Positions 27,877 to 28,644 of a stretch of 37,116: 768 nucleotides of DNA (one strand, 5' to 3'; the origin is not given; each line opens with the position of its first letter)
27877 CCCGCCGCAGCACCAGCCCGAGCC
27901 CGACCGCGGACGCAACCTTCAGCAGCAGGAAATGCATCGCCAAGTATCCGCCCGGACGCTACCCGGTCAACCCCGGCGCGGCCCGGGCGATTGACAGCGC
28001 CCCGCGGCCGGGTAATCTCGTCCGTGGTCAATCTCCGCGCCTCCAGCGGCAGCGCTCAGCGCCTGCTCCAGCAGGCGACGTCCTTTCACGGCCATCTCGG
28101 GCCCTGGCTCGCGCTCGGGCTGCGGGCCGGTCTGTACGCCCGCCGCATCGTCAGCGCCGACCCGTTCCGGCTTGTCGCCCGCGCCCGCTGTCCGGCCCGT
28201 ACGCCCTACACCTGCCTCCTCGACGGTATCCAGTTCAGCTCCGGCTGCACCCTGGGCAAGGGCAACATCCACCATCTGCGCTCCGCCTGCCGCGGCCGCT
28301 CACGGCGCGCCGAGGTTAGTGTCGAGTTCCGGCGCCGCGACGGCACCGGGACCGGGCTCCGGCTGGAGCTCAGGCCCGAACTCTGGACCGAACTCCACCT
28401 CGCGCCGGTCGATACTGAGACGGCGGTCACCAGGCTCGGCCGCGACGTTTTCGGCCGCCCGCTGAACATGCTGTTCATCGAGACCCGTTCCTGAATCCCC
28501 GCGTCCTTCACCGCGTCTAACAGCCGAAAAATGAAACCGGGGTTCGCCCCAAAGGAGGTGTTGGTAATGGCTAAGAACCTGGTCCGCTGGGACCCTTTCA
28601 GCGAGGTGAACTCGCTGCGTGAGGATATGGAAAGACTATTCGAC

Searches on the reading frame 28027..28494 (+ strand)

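Call 80: search_protein_families(library=pfam, proteins=[window:28027-28494:+], max_evalue=0.01)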
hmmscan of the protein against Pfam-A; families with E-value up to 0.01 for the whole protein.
window:28027-28494:+ (155 aa): 1 family
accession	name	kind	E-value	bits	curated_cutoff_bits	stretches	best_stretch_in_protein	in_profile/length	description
PF02663.19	FmdE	-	4.1e-17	62.9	22.9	1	20-123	1-94/133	FmdE, Molybdenum formylmethanofuran dehydrogenase operon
